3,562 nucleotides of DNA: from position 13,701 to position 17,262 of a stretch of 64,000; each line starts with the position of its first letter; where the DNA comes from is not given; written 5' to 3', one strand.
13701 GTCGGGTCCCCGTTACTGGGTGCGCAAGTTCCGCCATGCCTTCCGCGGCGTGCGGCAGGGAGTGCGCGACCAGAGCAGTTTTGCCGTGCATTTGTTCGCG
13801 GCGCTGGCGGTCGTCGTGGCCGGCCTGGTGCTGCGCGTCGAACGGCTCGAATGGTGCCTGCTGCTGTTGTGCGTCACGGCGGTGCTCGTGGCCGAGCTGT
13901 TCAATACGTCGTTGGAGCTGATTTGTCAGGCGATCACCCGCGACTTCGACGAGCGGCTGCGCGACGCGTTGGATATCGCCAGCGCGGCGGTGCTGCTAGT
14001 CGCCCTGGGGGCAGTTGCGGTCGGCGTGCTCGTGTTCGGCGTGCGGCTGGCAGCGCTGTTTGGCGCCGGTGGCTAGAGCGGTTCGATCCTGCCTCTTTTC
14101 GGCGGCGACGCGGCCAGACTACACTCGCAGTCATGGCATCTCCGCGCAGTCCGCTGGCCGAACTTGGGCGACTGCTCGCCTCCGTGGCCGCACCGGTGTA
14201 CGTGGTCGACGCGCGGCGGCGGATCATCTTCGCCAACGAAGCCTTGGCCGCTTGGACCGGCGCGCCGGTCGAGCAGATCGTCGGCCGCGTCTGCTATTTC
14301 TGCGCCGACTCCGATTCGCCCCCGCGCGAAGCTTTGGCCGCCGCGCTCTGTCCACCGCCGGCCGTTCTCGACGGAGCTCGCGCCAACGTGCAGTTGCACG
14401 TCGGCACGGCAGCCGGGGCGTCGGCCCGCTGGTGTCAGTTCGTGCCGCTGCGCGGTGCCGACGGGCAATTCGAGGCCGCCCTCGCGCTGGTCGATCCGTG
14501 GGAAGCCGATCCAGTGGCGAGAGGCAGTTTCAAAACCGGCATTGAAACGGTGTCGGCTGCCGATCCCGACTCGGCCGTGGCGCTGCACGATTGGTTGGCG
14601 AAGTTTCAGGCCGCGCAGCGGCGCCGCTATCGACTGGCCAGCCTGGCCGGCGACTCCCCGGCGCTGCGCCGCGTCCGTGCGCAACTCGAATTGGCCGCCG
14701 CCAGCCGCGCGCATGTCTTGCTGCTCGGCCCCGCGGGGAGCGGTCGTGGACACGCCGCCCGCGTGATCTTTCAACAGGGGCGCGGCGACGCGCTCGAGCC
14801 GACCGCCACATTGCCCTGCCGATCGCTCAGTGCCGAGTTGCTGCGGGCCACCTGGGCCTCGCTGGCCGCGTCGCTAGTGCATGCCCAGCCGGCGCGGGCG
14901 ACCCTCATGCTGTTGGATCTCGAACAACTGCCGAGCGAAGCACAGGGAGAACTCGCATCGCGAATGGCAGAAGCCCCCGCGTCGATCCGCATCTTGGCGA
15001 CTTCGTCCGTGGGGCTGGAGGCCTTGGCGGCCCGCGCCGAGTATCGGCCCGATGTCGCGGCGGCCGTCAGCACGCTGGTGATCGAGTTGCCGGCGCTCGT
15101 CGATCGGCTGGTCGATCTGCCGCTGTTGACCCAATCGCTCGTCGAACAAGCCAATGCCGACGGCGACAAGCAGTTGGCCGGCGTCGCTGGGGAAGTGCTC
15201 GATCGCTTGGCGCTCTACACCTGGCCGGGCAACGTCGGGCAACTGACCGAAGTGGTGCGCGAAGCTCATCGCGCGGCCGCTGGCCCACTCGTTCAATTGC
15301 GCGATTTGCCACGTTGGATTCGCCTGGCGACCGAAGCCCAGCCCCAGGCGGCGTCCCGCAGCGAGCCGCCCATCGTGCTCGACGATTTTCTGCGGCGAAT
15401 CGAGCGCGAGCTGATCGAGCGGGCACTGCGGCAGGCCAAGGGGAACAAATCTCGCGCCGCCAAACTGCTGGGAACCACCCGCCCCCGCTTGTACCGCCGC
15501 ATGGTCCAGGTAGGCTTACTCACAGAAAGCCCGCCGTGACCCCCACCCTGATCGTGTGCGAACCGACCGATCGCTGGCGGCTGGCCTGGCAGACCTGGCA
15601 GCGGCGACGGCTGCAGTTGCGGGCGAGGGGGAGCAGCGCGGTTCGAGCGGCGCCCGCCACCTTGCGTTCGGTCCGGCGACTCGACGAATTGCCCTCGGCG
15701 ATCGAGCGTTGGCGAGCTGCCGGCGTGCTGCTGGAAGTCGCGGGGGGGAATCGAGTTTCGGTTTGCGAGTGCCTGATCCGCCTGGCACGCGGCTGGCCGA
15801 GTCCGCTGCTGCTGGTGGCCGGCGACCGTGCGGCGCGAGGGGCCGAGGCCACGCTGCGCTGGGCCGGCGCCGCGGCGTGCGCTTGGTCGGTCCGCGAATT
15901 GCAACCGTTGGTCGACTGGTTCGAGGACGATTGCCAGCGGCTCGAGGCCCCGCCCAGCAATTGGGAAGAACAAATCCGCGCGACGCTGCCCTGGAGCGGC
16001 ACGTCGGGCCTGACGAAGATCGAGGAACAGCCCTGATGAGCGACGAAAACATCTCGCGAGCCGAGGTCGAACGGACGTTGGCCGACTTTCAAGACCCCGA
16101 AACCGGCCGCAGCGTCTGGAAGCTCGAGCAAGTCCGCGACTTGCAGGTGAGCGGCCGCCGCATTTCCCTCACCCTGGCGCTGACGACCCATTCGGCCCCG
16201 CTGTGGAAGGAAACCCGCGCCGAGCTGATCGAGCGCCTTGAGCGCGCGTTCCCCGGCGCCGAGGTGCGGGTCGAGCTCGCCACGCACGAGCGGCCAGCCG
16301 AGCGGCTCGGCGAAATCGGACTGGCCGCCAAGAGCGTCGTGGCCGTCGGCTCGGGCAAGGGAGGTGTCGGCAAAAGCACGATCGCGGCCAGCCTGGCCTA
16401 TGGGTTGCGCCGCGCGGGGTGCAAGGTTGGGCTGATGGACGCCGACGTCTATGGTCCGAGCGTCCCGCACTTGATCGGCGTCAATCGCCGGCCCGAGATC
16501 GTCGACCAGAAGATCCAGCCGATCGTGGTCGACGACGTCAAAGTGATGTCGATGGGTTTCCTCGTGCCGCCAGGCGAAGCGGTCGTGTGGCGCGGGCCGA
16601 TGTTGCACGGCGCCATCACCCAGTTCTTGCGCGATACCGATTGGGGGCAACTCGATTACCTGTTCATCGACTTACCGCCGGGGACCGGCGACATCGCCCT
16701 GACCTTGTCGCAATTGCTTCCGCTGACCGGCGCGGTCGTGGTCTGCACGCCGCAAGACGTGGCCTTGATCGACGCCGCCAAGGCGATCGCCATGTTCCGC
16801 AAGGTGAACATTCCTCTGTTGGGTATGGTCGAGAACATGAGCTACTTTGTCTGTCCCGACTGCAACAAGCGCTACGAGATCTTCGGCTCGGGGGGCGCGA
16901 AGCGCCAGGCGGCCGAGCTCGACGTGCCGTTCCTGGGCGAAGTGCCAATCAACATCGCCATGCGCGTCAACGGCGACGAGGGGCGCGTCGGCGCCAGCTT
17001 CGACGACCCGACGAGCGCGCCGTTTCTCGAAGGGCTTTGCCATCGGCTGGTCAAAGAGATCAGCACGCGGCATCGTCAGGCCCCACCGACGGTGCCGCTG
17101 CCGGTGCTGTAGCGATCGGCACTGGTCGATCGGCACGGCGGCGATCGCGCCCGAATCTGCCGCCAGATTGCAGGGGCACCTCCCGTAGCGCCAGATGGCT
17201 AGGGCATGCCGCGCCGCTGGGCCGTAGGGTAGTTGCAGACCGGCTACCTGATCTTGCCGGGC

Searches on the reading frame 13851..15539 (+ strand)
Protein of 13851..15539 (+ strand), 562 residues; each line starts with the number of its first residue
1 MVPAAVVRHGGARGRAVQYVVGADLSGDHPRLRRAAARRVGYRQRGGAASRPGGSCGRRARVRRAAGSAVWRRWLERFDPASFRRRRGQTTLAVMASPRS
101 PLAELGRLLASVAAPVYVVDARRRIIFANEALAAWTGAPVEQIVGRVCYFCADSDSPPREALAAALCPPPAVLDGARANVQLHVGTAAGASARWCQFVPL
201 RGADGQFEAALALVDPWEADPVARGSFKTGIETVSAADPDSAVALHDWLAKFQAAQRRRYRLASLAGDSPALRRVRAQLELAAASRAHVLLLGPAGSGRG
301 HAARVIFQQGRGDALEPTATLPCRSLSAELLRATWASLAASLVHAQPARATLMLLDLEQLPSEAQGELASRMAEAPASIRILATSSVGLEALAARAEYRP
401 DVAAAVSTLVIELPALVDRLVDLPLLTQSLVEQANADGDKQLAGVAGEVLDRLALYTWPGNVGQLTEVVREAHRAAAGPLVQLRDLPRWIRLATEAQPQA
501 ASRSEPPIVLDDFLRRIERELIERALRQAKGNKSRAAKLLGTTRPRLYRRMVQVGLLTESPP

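Call 79: search_protein_families(library=pfam, proteins=[window:13851-15539:+], max_evalue=0.00001)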
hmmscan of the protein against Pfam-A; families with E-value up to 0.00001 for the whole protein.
window:13851-15539:+ (562 aa): 5 families
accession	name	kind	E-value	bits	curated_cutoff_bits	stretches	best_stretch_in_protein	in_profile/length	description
PF25601.1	AAA_lid_14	-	4.7e-14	52.4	27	1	418-501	2-85/87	AAA+ ATPase lid domain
PF14532.12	Sigma54_activ_2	-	6.9e-14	52.7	25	1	267-416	2-138/138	Sigma-54 interaction domain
PF02954.25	HTH_8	-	3.8e-12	46.2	22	1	514-551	2-39/42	Bacterial regulatory protein, Fis family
PF08448.16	PAS_4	-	3e-07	31.1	23.1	1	110-213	2-101/110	PAS fold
PF00158.32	Sigma54_activat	-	2.3e-06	27.8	20.2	0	266-333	2-68/168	Sigma-54 interaction domain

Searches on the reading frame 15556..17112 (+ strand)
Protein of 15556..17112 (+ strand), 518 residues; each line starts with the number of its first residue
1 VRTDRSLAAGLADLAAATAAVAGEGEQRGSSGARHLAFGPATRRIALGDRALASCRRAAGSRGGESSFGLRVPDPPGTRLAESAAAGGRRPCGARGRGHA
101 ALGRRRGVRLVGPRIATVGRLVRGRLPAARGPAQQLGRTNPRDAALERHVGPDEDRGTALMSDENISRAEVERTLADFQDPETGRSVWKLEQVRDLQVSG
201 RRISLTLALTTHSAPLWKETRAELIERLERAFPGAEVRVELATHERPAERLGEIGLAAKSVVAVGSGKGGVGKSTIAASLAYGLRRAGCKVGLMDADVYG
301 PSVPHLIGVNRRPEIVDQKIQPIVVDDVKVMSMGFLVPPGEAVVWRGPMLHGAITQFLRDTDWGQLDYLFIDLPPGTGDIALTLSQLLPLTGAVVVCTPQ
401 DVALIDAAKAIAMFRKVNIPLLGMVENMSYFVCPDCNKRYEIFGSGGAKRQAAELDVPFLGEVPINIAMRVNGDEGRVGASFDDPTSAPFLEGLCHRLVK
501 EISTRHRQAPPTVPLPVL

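Call 79: search_protein_families(library=pfam, proteins=[window:15556-17112:+], max_evalue=0.00001)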
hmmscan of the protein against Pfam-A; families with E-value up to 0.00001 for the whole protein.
window:15556-17112:+ (518 aa): 4 families
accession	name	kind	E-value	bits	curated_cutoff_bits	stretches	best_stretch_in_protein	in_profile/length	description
PF10609.15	ParA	-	2.7e-95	318.9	27.1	1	259-478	3-224/246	NUBPL iron-transfer P-loop NTPase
PF01883.24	FeS_assembly_P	-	2.2e-10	41.1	23.5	1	168-239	1-71/73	Iron-sulfur cluster assembly protein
PF01656.29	CbiA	-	1.8e-09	38.1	25.4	1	262-430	1-77/125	CobQ/CobB/MinD/ParA nucleotide binding domain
PF13614.12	AAA_31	-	9.4e-08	32.6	27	1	261-301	3-43/177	AAA domain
